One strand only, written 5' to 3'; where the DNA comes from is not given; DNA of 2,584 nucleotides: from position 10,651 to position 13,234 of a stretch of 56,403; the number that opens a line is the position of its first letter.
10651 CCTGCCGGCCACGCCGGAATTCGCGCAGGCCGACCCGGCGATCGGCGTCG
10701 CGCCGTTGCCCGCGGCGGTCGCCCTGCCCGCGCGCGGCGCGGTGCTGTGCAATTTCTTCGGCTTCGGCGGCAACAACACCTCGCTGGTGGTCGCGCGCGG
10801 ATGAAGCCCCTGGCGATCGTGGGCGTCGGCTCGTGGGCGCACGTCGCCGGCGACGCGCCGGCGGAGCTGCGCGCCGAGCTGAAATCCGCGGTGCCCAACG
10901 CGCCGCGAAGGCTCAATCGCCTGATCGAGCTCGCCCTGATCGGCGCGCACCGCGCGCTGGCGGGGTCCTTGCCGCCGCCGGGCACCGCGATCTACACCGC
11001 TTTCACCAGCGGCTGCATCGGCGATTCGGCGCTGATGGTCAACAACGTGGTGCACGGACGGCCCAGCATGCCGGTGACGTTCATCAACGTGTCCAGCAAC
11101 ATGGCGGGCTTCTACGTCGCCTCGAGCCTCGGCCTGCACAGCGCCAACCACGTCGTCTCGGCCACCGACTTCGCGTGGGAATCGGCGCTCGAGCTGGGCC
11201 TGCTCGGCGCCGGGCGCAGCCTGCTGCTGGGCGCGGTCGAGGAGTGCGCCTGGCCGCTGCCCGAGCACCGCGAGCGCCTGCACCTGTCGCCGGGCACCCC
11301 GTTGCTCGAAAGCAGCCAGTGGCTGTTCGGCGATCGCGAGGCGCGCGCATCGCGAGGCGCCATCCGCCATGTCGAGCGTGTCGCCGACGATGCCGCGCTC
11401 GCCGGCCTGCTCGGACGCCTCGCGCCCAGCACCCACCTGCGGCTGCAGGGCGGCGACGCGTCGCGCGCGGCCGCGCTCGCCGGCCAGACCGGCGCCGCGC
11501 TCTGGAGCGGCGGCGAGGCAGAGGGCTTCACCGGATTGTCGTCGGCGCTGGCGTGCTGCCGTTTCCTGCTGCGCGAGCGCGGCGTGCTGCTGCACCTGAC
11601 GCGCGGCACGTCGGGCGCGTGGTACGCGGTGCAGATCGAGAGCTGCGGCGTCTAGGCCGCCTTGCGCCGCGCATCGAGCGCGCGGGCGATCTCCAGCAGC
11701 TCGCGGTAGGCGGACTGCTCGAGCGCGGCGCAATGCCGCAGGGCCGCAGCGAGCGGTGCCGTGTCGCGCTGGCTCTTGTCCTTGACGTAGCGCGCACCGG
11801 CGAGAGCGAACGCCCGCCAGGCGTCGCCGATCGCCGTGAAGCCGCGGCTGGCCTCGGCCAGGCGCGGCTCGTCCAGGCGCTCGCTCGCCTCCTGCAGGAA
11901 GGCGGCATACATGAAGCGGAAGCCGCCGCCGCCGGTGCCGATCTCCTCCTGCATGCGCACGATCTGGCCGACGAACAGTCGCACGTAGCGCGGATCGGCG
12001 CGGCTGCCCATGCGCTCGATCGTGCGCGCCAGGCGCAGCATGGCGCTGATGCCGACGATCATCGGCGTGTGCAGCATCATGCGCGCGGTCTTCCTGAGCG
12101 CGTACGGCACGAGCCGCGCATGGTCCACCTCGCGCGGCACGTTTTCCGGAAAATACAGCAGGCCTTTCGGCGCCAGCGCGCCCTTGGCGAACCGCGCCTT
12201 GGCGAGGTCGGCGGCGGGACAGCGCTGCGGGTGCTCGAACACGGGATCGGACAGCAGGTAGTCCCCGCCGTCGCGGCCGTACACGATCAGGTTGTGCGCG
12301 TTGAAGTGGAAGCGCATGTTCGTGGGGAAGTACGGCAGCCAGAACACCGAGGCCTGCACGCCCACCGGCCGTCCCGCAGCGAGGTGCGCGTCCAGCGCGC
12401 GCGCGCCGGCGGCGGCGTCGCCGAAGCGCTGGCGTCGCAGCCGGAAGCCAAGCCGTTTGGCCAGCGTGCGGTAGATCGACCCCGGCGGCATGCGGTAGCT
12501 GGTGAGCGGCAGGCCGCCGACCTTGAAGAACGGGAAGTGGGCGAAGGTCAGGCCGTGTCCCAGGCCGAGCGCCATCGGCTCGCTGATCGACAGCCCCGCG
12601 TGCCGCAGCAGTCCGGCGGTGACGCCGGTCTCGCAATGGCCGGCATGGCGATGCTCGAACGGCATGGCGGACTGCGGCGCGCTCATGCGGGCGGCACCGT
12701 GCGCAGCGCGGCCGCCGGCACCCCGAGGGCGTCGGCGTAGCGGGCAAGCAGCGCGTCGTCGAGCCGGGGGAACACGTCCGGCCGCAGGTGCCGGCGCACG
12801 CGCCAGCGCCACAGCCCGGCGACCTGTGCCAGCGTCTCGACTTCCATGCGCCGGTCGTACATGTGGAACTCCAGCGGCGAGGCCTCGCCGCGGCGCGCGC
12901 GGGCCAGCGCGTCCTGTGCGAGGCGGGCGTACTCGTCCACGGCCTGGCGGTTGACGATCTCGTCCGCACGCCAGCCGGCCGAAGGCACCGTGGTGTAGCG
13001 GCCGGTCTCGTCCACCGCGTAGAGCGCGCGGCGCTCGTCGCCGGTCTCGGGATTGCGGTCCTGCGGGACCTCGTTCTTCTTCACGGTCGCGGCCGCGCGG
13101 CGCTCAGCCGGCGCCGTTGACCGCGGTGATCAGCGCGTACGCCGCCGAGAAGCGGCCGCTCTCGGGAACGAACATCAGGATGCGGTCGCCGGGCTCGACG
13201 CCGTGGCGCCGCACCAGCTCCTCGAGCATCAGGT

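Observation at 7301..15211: Compact DarA/DarB-type (dialkylresorcinol-like) cluster with its own ACP-KS-KS-like module, a BtrH-like protein and an ABC-2 exporter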

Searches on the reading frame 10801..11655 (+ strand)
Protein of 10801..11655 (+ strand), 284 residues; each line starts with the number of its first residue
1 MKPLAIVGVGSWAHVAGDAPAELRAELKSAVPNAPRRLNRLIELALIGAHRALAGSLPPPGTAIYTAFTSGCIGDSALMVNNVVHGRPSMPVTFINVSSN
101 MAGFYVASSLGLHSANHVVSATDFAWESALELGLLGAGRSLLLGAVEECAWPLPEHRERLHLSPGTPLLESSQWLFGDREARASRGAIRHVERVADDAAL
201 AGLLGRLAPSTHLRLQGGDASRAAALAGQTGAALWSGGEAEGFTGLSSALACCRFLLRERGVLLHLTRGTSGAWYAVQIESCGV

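Call 3: search_protein_families(library=pfam, proteins=[window:10801-11655:+], max_evalue=0.01)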
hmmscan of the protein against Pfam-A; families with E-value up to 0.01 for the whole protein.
window:10801-11655:+ (284 aa): 0 families

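Call 4: search_protein_families(library=ncbifam, proteins=[window:10801-11655:+], max_evalue=0.01)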
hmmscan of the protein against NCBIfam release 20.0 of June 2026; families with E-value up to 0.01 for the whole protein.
window:10801-11655:+ (284 aa): 0 families

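Call 6: search_protein_families(library=ncbifam, proteins=[window:10801-11655:+], max_evalue=10)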
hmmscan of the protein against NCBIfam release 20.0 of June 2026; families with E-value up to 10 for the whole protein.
window:10801-11655:+ (284 aa): 0 families

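Call 31: search_solved_structures(query=window:10801-11655:+, max_evalue=10, show_alignments=2)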
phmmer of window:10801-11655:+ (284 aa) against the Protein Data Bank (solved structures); distinct sequences matched with E-value up to 10: 0.

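Call 34: find_homologous_proteins(query=window:10801-11655:+, max_evalue=0.001)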
Query window:10801-11655:+ (284 aa): 44 proteins with E <= 0.001 among 8000 candidates.
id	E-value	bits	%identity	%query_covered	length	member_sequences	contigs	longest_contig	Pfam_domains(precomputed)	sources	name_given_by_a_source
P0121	4.6e-181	618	100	100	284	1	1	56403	-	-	-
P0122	1.2e-92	328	59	98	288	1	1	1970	-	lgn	-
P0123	9.8e-87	309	54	100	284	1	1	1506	-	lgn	-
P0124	3.1e-85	304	55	99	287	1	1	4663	-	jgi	-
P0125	1.2e-83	299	55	98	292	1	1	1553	-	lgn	-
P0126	1.8e-83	298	55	98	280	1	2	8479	-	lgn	-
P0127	3.4e-83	297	55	97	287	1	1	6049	-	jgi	jgi:hypothetical protein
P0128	9.8e-83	296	54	99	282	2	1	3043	-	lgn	-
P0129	2.5e-82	294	55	99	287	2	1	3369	-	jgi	-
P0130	3.6e-81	291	53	98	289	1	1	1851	-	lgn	-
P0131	1.5e-80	289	51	98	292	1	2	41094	-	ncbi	-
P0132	1.8e-79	285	51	99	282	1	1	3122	-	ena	-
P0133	1.5e-75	272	50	99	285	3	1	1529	-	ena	-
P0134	2.9e-71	258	52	98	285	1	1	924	-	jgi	jgi:hypothetical protein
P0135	4.6e-69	251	51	98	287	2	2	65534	-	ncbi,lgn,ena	-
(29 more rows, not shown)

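Call 37: search_solved_structures(query=A2, max_evalue=10, show_alignments=2)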
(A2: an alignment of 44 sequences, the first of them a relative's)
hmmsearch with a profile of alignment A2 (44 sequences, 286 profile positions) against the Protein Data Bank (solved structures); distinct sequences matched with E-value up to 10: 0.

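Call 47: predict_structure(alignment_id=A2)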
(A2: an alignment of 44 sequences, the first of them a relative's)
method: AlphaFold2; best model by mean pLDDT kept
length: 284 residues; sequences in the alignment: 44
mean_pLDDT: 93.4   pTM: 0.91
mean pLDDT of the five models: 93.4, 91.6, 90.2, 89.9, 89.5
residues with pLDDT >= 90: 236; 70-90: 41; 50-70: 7; < 50: 0
segments of 3 or more residues with pLDDT < 50: none
pLDDT, mean of each block of 10 residues (from residue 1): 96 96 95 91 97 95 94 84 85 71 94 92 94 93 96 94 97 98 96 97 94 93 95 91 96 97 97 97 85
secondary structure, 60 per line:
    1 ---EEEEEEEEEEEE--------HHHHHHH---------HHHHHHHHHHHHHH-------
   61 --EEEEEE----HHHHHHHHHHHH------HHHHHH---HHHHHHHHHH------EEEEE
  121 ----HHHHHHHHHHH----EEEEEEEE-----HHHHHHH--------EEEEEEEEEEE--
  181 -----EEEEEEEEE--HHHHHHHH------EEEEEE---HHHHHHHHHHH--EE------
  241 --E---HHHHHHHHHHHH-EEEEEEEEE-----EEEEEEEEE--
elements in order: E4-15 H24-30 H40-53 E63-68 H73-84 H91-96 H100-109 E116-120 H125-135 E140-147 H153-159 E168-178 E186-194 H197-204 E211-216 H220-230 H247-258 E260-268 E274-282

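Call 49: fold_search(model_id=the predicted structure, library=pdb)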
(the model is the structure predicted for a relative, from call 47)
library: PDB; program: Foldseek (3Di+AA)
matches with E <= 10: 1382; with E <= 0.001: 858
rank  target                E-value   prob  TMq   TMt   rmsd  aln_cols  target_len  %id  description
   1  6kxf_B                8.7e-13  1.00  0.71  0.58   5.5       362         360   15  The ishigamide ketosynthase/chain length factor (released 2020-05-06)
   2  6kxe_B                1.1e-12  1.00  0.74  0.60   5.2       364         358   15  The ishigamide ketosynthase/chain length factor (released 2020-05-06)
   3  6kxd_B                6.7e-12  1.00  0.73  0.58   5.4       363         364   15  The ishigamide ketosynthase/chain length factor (released 2020-05-06)
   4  2x3e_B                3.2e-10  1.00  0.54  0.50   9.6       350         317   18  Crystal structure of 3-oxoacyl-(acyl carrier protein) synthase III, FabH from Pseudomonas aeruginosa PAO1 (released 2010-07-28)
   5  9jj9_B                4.1e-10  1.00  0.65  0.40   7.9       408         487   17  Class 3 state of the GfsA KSQ-ancestralAT chimeric didomain in complex with the GfsA ACP domain (released 2025-08-06)
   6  6kxd_A                5.6e-10  1.00  0.70  0.52   6.7       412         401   11  The ishigamide ketosynthase/chain length factor (released 2020-05-06)
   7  3oyt_B                6.4e-10  1.00  0.75  0.56   5.0       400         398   12  1.84 Angstrom resolution crystal structure of 3-oxoacyl-(acyl carrier protein) synthase I (fabB) from Yersinia pestis  (released 2011-01-12)
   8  7uwr_A                6.8e-10  1.00  0.69  0.27   7.1       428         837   16  KSQ+AT from first module of the pikromycin synthase (released 2022-06-08)
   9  4ddo                  7.2e-10  1.00  0.77  0.54   4.4       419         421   16  Crystal structure of 3-oxoacyl-[acyl-carrier-protein] synthase ii from burkholderia vietnamiensis (released 2012-05-23)
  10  6kxf_A                7.2e-10  1.00  0.71  0.52   6.3       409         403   12  The ishigamide ketosynthase/chain length factor (released 2020-05-06)
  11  7eqi_H                8.7e-10  1.00  0.63  0.56   8.9       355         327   15  ChlB3 [Aceyltransferase] (released 2021-06-09)
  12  7eqi_C                9.2e-10  1.00  0.62  0.54   9.4       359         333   15  ChlB3 [Aceyltransferase] (released 2021-06-09)
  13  4f32_B                9.8e-10  1.00  0.74  0.52   5.0       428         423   15  Crystal structure of 3-oxoacyl-[acyl-carrier-protein] synthase II from Burkholderia vietnamiensis in complex with plat (released 2012-05-23)
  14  9n50_A                1.1e-09  1.00  0.70  0.50   7.3       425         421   15  Crosslinked Crystal Structure of Human Mitochondrial Ketosynthase, OXSM, and Crosslinker-crypto Human Mitochondrial Ac (released 2025-09-24)
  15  3oyt_A                1.6e-09  1.00  0.75  0.55   5.1       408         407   11  1.84 Angstrom resolution crystal structure of 3-oxoacyl-(acyl carrier protein) synthase I (fabB) from Yersinia pestis  (released 2011-01-12)
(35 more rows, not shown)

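Call 73: search_protein_representatives(alignment_id=A2)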
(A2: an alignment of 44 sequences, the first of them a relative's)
Query: 44 sequences, 286 profile positions. Proteins with E-value up to 0.001 (for the whole library): 1194; up to 1e-10: 498; up to 1e-30: 270. The best 150 are listed.
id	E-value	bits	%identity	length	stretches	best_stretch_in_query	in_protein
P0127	1.6e-128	444.6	-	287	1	1-282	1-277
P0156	5.9e-125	432.9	-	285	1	1-284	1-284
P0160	1.2e-103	362.9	-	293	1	3-285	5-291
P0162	8.9e-102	356.8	-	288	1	1-285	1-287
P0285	2.4e-101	355.4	-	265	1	3-284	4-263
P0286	3.2e-95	335.3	-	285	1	1-284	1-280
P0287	1.6e-82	293.6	-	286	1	2-280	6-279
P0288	1.5e-79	283.9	-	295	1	1-284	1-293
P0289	2.9e-75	269.8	-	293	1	4-281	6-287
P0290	1.1e-73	264.6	-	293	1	1-285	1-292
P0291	8.0e-73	261.8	-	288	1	4-284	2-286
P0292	2.6e-70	253.5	-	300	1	3-284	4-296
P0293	2.3e-69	250.4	-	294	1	3-283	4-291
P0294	8.0e-69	248.6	-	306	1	9-285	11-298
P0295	1.2e-68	248.1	-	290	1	1-281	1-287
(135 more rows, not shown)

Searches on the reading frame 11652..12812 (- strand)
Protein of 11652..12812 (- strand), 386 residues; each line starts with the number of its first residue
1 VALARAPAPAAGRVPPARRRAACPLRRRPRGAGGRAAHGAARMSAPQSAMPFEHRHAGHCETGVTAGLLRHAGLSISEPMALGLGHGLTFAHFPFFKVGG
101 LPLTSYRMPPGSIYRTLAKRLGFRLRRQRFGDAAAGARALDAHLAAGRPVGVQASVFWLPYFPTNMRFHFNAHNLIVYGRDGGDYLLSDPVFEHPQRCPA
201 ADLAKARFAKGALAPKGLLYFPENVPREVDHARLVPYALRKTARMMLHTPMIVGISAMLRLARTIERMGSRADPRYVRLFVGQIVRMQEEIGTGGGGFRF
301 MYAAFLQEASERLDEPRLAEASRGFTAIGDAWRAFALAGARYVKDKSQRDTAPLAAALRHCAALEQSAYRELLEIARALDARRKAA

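Call 3: search_protein_families(library=pfam, proteins=[window:11652-12812:-], max_evalue=0.01)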
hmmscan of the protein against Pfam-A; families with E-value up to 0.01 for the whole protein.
window:11652-12812:- (386 aa): 2 families
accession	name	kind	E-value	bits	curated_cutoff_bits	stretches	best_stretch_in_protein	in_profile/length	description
PF16169.10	DUF4872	-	4.4e-51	173.5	28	1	202-372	2-173/173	Domain of unknown function (DUF4872)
PF14399.12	BtrH_N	-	2.8e-47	160.7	29.7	1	59-190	1-134/134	Butirosin biosynthesis protein H, N-terminal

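Call 4: search_protein_families(library=ncbifam, proteins=[window:11652-12812:-], max_evalue=0.01)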
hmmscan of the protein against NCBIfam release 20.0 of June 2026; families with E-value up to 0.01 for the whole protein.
window:11652-12812:- (386 aa): 1 family
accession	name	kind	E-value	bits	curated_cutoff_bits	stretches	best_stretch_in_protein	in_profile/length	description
NF053550.1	DarH_acyl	equivalog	2e-135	451.1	300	1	52-372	2-324/325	BtrH-related acyltransferase DarH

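Call 33: search_solved_structures(query=window:11652-12677:-, max_evalue=1, show_alignments=1)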
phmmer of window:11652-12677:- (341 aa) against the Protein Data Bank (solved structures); distinct sequences matched with E-value up to 1: 0.

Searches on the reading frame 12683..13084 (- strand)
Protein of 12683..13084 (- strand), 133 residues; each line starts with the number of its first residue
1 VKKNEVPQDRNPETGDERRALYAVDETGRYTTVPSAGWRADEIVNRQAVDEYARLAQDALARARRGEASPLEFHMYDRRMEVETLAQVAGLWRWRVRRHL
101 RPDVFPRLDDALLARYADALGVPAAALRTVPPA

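Call 3: search_protein_families(library=pfam, proteins=[window:12683-13084:-], max_evalue=0.01)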
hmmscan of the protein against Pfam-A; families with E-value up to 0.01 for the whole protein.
window:12683-13084:- (133 aa): 0 families

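Call 4: search_protein_families(library=ncbifam, proteins=[window:12683-13084:-], max_evalue=0.01)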
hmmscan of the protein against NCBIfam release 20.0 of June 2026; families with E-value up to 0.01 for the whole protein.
window:12683-13084:- (133 aa): 2 families
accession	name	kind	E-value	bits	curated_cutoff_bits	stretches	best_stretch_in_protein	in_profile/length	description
NF053536.1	DarG_fam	subfamily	2.7e-46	157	70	1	1-130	1-130/131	DarG family dialkylresorcinol biosynthesis protein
NF053545.1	flexirubin_DarG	equivalog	6.1e-35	120.2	170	1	1-127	1-128/129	flexirubin biosynthesis protein DarG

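Call 41: find_homologous_proteins(query=window:12683-13084:-, max_evalue=0.001)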
Query window:12683-13084:- (133 aa): 463 proteins with E <= 0.001 among 834 candidates; the best 120 are listed.
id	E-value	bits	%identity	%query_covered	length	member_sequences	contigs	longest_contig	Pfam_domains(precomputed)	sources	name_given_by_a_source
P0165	3.2e-81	288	100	100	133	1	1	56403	-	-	-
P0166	1.2e-61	224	79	100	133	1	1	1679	-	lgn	-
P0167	5.6e-61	222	79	99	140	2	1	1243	-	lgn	-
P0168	4.8e-59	216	75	100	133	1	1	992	-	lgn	-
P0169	3.5e-58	213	76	98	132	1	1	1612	-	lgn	-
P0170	5.2e-58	213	76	98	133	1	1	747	-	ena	-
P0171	2.2e-57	211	76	98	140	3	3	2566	-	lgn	-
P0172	4.8e-57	210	73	98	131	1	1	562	-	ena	-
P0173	9.9e-57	208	75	98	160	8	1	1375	-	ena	-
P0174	1.2e-56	208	76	98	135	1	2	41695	-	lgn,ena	-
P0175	2.0e-56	207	75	98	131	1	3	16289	-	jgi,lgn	-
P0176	2.6e-56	207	74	99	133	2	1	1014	-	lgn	-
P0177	2.6e-56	207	76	98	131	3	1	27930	-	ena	-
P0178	2.7e-56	207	74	100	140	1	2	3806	-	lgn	-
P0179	3.8e-56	207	73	98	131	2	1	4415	-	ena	-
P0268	1.0e-42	163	58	98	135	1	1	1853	PF13443.13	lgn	-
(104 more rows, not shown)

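Call 53: predict_structure(alignment_id=A3)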
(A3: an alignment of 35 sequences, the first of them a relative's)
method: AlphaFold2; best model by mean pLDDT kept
length: 133 residues; sequences in the alignment: 35
mean_pLDDT: 82.3   pTM: 0.65
mean pLDDT of the five models: 82.3, 81.0, 78.9, 77.8, 77.7
residues with pLDDT >= 90: 80; 70-90: 9; 50-70: 43; < 50: 1
segments of 3 or more residues with pLDDT < 50: none
pLDDT, mean of each block of 10 residues (from residue 1): 62 55 67 57 69 94 95 96 95 97 96 96 93 80
secondary structure, 60 per line:
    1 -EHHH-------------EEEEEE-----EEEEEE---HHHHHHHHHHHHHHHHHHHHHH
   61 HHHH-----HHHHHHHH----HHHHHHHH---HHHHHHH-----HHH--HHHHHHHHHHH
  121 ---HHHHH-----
elements in order: E19-24 E30-35 H39-64 H70-77 H82-89 H93-99 H110-120 H124-128

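Call 55: fold_search(model_id=the predicted structure, library=pdb)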
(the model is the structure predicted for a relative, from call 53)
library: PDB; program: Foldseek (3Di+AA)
matches with E <= 10: 360; with E <= 0.001: 0
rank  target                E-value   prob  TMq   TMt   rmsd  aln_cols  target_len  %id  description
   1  3kxa_B                8.4e-03  1.00  0.51  0.52  15.3       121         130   19  Crystal Structure of NGO0477 from Neisseria gonorrhoeae (released 2010-01-19)
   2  3kxa_A                1.1e-02  1.00  0.42  0.43  15.0       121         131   19  Crystal Structure of NGO0477 from Neisseria gonorrhoeae (released 2010-01-19)
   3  3f52_A                4.2e-02  1.00  0.38  0.63   5.6        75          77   21  Crystal structure of the clp gene regulator ClgR from C. glutamicum (released 2008-11-18)
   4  2b5a_B                5.6e-02  1.00  0.40  0.68   1.6        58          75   24  C.BclI, Control Element of the BclI Restriction-Modification System (released 2006-01-03)
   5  3vk0_B                5.6e-02  1.00  0.41  0.60   1.9        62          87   24  Crystal Structure of hypothetical transcription factor NHTF from Neisseria (released 2012-03-14)
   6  3gbf                  5.6e-02  1.00  0.34  0.12   3.1        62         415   24  Phpd with cadmium complexed with hydroethylphosphonate (HEP) (released 2009-06-09)
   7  3g7d                  5.6e-02  1.00  0.34  0.11   3.1        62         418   24  Native PhpD with Cadmium Atoms (released 2009-06-09)
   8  1y7y_A                5.6e-02  1.00  0.40  0.75   7.8        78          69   23  High-resolution crystal structure of the restriction-modification controller protein C.AhdI from Aeromonas hydrophila (released 2005-02-22)
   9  3vk0_A                5.9e-02  1.00  0.39  0.55   4.7        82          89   26  Crystal Structure of hypothetical transcription factor NHTF from Neisseria (released 2012-03-14)
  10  2b5a_C                6.3e-02  1.00  0.40  0.68   1.5        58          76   24  C.BclI, Control Element of the BclI Restriction-Modification System (released 2006-01-03)
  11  2b5a_A                6.3e-02  1.00  0.40  0.67   1.6        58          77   24  C.BclI, Control Element of the BclI Restriction-Modification System (released 2006-01-03)
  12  1y7y_B                6.7e-02  1.00  0.40  0.77   1.6        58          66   24  High-resolution crystal structure of the restriction-modification controller protein C.AhdI from Aeromonas hydrophila (released 2005-02-22)
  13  3rzz                  6.7e-02  1.00  0.35  0.12   3.2        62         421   24  Structure of Hydroxyethylphoshphonate Dioxygenase Y98F Mutant (released 2011-07-20)
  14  3vk0_C                7.1e-02  1.00  0.37  0.53   4.8        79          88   25  Crystal Structure of hypothetical transcription factor NHTF from Neisseria (released 2012-03-14)
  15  9a7f_A                8.0e-02  1.00  0.36  0.36   2.4        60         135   22  Integrative model of RGHR-DLDH1 by crosslinking MS and deep learning (released 2024-09-18)
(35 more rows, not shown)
